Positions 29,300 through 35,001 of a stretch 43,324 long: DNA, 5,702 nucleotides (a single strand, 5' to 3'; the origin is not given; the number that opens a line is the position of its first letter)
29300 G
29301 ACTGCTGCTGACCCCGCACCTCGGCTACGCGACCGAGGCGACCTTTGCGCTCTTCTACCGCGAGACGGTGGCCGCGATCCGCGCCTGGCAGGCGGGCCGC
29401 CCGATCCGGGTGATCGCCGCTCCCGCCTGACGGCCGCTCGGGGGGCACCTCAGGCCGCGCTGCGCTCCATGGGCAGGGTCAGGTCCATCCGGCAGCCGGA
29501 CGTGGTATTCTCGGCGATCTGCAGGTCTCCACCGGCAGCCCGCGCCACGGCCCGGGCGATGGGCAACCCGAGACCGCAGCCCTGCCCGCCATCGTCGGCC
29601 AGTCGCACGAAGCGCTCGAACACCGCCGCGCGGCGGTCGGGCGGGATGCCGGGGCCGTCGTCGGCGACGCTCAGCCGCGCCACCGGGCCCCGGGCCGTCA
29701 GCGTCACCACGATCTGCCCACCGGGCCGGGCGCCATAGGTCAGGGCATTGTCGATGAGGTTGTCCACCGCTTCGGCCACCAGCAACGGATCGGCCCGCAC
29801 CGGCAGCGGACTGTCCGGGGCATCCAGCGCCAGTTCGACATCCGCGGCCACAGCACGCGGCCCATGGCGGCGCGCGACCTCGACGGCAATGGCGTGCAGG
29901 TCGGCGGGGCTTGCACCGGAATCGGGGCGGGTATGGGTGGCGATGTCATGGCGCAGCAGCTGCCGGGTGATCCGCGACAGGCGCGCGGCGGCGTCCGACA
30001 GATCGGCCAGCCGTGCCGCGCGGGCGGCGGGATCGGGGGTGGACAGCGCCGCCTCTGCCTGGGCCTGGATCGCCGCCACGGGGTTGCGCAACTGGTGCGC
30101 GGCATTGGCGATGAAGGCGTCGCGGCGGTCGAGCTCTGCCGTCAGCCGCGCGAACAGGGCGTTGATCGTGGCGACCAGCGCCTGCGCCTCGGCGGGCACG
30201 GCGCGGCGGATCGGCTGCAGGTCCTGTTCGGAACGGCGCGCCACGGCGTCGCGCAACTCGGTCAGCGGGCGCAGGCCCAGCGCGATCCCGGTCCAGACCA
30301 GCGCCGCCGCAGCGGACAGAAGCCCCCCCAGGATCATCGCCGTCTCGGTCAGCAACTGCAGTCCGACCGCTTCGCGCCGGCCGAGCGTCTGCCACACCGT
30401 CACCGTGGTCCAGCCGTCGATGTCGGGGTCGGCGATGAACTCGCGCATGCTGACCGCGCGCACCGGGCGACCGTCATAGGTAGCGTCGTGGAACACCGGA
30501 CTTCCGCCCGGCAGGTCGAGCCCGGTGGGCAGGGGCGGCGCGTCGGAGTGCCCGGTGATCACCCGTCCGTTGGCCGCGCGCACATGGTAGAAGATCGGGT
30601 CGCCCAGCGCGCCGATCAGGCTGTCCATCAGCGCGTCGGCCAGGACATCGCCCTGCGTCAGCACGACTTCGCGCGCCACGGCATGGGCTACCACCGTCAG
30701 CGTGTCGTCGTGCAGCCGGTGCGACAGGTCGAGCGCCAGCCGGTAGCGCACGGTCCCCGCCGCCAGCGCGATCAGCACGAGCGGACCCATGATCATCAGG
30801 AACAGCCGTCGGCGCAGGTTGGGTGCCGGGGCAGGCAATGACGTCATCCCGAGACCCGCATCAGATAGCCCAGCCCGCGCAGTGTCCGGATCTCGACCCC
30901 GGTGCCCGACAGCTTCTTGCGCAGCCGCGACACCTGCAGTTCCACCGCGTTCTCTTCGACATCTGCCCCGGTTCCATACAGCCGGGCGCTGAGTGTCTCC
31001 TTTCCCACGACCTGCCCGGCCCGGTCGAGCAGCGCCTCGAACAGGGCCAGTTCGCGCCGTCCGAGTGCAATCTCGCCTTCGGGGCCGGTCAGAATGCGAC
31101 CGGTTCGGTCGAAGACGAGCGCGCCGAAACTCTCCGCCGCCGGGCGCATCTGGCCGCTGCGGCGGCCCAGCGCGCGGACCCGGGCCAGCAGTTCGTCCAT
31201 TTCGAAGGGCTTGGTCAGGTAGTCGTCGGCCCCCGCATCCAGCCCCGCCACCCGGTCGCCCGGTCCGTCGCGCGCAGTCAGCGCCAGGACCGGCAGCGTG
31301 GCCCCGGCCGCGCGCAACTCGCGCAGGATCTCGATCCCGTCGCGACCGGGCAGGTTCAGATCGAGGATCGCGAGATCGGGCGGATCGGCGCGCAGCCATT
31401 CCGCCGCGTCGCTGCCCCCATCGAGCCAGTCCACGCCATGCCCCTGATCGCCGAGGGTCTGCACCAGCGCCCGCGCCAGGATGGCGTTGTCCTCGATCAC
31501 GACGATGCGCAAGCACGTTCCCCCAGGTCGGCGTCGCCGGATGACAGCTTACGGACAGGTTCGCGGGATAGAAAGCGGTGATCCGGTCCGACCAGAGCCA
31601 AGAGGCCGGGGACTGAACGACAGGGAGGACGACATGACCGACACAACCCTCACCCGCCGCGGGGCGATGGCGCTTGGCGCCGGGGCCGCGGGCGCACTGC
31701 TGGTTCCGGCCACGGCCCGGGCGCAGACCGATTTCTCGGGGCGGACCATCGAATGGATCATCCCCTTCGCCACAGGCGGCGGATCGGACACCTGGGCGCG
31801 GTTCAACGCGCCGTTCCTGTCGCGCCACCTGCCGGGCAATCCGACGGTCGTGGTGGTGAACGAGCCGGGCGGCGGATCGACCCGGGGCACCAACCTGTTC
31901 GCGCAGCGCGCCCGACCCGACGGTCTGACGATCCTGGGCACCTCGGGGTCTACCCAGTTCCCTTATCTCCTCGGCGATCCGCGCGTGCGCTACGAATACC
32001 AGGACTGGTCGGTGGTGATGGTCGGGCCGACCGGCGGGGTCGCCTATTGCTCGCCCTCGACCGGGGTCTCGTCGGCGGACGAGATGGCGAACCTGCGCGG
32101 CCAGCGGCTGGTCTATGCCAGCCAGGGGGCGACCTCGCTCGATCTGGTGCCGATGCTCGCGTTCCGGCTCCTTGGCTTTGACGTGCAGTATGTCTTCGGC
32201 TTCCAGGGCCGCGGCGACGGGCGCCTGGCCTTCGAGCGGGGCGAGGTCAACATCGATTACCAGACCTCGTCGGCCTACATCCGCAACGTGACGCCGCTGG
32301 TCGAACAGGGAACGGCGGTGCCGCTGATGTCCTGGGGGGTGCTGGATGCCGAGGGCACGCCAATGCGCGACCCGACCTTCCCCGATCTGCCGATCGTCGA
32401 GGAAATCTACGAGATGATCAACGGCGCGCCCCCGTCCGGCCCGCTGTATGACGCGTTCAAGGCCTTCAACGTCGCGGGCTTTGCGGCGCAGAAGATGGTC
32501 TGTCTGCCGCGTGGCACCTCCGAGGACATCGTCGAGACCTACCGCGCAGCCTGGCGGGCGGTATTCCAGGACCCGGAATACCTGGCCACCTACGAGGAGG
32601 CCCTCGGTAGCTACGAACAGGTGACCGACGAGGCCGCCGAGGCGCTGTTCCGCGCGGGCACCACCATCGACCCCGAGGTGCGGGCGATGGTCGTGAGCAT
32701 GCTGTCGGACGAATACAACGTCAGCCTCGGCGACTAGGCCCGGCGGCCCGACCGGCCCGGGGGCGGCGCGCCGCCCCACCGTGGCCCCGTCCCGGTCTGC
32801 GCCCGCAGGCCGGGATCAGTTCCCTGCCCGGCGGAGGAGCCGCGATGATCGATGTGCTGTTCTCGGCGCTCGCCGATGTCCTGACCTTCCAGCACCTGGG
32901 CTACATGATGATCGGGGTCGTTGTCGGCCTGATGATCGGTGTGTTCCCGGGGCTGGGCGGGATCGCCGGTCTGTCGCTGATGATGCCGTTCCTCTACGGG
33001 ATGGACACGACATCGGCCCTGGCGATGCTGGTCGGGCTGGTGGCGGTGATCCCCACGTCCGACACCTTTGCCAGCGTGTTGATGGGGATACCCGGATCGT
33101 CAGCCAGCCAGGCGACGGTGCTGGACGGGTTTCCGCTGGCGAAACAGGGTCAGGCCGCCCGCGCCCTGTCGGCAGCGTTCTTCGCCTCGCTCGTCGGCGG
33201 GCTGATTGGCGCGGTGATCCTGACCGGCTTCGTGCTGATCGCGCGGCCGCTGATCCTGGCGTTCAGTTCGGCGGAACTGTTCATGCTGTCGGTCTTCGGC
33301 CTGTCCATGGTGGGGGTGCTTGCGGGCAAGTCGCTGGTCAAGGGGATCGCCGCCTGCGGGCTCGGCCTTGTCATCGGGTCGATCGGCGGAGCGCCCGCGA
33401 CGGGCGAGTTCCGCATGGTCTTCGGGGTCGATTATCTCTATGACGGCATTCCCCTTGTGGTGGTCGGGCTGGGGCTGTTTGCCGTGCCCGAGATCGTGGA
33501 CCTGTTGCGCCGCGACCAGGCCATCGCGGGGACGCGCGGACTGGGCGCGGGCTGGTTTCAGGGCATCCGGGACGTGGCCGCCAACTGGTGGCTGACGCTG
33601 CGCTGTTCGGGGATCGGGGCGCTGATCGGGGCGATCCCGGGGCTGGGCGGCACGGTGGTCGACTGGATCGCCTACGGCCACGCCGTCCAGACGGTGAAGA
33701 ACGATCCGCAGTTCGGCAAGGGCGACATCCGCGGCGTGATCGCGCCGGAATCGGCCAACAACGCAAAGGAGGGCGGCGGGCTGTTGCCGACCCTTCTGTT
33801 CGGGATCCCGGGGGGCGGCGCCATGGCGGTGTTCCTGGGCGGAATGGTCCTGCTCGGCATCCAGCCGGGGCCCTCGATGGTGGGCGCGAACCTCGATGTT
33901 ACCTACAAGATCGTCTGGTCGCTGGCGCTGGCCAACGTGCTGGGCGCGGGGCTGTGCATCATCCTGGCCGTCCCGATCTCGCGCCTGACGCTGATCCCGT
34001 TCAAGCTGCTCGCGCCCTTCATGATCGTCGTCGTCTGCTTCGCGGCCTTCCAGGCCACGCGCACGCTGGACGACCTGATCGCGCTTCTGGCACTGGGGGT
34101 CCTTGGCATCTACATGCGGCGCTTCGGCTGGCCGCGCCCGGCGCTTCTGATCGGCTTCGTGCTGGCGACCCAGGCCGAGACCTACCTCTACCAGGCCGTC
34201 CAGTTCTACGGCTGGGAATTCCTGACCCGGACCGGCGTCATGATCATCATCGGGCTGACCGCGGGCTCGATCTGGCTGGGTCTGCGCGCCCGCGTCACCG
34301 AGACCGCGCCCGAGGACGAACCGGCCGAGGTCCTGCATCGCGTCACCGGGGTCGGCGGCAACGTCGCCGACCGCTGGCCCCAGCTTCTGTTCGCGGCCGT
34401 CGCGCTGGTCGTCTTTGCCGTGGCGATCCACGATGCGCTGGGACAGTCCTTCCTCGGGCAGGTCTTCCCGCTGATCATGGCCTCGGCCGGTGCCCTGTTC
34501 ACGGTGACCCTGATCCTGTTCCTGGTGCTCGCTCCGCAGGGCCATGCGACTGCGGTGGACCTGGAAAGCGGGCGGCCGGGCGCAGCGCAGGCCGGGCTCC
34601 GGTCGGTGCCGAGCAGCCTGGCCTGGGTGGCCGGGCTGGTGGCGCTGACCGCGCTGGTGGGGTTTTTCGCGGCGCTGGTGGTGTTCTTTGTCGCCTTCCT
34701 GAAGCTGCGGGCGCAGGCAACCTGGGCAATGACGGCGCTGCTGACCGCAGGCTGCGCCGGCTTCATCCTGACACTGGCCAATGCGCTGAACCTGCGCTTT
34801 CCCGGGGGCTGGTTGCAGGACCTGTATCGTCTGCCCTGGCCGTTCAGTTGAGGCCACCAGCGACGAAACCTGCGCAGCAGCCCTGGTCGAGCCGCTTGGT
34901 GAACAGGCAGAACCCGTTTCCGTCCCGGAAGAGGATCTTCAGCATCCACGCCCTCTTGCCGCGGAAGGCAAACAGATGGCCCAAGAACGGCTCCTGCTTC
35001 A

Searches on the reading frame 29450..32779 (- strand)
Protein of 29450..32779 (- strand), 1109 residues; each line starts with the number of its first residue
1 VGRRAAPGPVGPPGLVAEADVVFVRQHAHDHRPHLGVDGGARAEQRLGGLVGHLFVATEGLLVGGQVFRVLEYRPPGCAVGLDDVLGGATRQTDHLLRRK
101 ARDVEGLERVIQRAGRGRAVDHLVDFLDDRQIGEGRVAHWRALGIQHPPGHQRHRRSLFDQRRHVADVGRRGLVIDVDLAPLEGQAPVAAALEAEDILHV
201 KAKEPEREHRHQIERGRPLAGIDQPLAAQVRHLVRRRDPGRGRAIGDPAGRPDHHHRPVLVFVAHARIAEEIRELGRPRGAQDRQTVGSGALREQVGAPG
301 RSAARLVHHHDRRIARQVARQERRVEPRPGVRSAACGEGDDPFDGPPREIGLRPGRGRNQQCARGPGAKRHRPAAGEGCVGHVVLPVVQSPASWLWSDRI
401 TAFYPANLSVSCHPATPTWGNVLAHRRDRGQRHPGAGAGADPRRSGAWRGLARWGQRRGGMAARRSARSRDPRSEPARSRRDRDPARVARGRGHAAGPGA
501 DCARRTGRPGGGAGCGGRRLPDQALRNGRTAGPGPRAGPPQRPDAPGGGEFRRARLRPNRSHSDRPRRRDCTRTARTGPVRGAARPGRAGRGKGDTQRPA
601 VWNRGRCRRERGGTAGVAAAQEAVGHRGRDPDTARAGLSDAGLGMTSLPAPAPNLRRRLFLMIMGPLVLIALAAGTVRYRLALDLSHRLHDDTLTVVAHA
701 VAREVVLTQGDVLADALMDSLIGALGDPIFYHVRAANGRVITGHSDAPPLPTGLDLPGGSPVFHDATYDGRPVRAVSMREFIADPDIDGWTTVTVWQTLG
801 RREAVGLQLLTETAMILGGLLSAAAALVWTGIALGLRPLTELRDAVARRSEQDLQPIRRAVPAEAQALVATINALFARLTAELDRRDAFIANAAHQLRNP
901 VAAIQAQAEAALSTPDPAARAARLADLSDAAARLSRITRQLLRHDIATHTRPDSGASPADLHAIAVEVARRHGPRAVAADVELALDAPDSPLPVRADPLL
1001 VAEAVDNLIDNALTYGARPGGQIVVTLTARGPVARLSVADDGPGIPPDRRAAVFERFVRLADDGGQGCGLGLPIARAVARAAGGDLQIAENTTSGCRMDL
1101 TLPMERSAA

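Call 67: search_protein_families(library=pfam, proteins=[window:29450-32779:-], max_evalue=0.0001)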
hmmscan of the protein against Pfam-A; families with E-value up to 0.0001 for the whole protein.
window:29450-32779:- (1109 aa): 3 families
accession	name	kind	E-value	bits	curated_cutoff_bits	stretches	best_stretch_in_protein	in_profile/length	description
PF08521.16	2CSK_N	-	1.1e-26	94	23.2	1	667-805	1-136/140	Two-component sensor kinase N-terminal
PF02518.31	HATPase_c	-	2.7e-22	79.7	26.4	1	997-1105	2-110/111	Histidine kinase-, DNA gyrase B-, and HSP90-like ATPase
PF00512.31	HisKA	-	7.1e-09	36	26.9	1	886-942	2-58/66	His Kinase A (phospho-acceptor) domain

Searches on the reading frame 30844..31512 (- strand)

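Call 37: search_protein_families(library=pfam, proteins=[window:30844-31512:-], max_evalue=0.0001)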
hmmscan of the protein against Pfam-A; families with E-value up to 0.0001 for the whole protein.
window:30844-31512:- (222 aa): 2 families
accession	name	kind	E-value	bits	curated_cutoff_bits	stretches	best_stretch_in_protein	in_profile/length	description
PF00072.30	Response_reg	-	1.3e-28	99.8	30.2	1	3-113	1-111/111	Response regulator receiver domain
PF00486.34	Trans_reg_C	-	5.8e-17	62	26.2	1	147-217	3-76/77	Transcriptional regulatory protein, C terminal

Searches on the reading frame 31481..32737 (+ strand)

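Call 37: search_protein_families(library=pfam, proteins=[window:31481-32737:+], max_evalue=0.0001)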
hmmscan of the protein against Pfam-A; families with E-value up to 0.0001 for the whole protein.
window:31481-32737:+ (418 aa): 1 family
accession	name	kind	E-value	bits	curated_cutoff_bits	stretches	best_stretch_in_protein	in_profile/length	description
PF03401.19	TctC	-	2.3e-06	27.8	27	1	122-310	16-197/274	Tripartite tricarboxylate transporter family receptor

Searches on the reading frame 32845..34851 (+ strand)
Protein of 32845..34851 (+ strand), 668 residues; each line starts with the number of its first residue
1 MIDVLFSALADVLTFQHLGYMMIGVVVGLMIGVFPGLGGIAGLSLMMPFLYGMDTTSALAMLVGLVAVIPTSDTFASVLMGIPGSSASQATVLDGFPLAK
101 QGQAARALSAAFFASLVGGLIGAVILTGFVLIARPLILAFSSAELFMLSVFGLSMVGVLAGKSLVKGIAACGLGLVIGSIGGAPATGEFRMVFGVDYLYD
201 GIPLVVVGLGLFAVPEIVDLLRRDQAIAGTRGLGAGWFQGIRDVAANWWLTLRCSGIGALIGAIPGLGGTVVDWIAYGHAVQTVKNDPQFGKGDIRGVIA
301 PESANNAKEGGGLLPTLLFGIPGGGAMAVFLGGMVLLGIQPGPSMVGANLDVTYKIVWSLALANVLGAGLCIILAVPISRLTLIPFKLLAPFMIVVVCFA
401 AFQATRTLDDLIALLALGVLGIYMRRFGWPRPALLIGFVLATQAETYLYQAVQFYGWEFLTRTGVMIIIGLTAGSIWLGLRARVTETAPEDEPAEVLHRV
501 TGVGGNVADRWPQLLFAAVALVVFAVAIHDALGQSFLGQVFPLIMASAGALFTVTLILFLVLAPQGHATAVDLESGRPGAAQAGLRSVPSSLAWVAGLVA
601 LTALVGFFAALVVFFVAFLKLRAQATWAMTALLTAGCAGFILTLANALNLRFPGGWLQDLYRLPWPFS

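Call 37: search_protein_families(library=pfam, proteins=[window:32845-34851:+], max_evalue=0.0001)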
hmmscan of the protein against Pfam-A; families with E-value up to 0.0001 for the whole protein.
window:32845-34851:+ (668 aa): 1 family
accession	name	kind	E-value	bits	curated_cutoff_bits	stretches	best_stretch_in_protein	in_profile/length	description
PF01970.21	TctA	-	1.7e-117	393.1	28.9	1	18-435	1-422/423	Tripartite tricarboxylate transporter TctA family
